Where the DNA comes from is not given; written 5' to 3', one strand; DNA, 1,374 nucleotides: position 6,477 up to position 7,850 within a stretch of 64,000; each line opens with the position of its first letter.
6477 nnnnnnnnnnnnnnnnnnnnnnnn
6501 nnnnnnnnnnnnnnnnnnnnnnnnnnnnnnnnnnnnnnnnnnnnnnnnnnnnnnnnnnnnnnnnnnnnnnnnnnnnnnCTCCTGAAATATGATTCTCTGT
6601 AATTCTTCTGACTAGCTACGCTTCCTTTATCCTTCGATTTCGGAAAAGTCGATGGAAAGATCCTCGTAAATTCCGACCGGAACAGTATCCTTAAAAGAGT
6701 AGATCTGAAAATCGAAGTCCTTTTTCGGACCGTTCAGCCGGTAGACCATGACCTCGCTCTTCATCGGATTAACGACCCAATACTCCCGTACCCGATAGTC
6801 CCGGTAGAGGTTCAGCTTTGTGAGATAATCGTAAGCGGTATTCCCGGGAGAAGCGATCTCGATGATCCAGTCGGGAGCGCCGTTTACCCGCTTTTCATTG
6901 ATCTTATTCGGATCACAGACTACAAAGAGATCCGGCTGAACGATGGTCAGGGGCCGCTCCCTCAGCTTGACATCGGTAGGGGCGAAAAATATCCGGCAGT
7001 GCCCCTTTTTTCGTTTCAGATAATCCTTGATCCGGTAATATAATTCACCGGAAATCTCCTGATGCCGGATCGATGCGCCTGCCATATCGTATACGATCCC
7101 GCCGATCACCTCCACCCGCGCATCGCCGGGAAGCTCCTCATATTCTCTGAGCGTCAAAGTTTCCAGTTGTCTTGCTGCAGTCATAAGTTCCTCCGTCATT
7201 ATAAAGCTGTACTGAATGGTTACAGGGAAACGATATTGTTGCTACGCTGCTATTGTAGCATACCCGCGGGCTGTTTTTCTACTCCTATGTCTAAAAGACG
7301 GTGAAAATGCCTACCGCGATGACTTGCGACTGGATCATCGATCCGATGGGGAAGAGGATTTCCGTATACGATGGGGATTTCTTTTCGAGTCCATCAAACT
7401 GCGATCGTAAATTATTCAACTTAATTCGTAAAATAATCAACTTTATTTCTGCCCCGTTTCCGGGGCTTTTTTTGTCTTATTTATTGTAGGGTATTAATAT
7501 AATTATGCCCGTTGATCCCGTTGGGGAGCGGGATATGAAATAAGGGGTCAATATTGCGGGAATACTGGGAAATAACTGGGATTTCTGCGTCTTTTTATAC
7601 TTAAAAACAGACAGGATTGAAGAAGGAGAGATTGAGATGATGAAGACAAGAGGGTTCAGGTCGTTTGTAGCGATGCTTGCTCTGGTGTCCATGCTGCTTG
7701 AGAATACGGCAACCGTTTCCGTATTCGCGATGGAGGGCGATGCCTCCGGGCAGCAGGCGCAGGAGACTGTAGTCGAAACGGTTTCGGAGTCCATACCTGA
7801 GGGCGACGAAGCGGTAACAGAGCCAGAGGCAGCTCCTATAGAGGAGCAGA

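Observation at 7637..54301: Tandem pair of ~6.7-kaa paralogous adhesin genes with conserved ends and diverged cores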

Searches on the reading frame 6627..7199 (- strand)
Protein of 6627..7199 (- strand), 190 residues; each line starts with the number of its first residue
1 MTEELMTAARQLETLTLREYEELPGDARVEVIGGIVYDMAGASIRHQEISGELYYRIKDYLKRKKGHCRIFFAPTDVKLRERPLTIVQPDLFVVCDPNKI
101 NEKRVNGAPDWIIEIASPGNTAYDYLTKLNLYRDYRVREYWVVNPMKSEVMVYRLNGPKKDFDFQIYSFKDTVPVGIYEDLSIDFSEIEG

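Call 8: search_protein_families(library=pfam, proteins=[window:6630-7199:-], max_evalue=0.001)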
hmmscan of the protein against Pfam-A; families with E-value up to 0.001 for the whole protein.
window:6630-7199:- (190 aa): 1 family
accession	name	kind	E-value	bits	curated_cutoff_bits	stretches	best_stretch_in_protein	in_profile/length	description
PF05685.18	Uma2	-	9.5e-33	113.5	27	1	18-156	2-142/172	Putative restriction endonuclease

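Call 80: find_encoding_contigs(protein=window:6627-7199:-, flank=10000, max_places=6)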
Protein window:6627-7199:- (190 aa): 1 contig read that carries it; 1 place shown.
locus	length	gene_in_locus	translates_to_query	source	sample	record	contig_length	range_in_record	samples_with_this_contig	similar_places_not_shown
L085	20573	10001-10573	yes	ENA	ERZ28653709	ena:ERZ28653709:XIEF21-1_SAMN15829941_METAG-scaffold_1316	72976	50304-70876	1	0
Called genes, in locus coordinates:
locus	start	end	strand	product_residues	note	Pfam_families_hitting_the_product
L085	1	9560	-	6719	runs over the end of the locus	PF05738:Cna_B (faint), PF12892:FctA (weak), PF17802:SpaA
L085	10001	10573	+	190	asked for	PF05685:Uma2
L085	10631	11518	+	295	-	PF01070:FMN_dh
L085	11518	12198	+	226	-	PF02545:Maf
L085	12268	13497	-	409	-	PF02368:Big_2, PF26918:Ig_Eae (faint), PF02368:Big_2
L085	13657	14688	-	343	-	PF00248:Aldo_ket_red, PF13237:Fer4_10 (faint), PF13183:Fer4_8 (weak), PF13187:Fer4_9 (weak), PF13534:Fer4_17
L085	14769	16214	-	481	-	PF01637:ATPase_2, PF13191:AAA_16, PF13173:AAA_14 (weak), PF13401:AAA_22 (faint)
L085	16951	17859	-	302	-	PF01061:ABC2_membrane, PF12698:ABC2_membrane_3 (faint)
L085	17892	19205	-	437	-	PF00005:ABC_tran, PF02463:SMC_N (faint)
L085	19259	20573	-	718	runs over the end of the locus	PF05649:Peptidase_M13_N, PF01431:Peptidase_M13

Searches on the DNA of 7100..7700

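Call 44: search_rna_families(source=window, start=7100, end=7700, threshold=evalue, max_evalue=1)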
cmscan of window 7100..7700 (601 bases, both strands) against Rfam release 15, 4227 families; matches with E-value up to 1: 1.
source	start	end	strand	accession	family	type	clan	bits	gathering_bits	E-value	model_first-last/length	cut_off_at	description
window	7429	7473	-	RF02628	Hrs1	Gene; sRNA;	-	18.5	56.4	0.51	1-74/74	no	Hfq-regulated sRNA 1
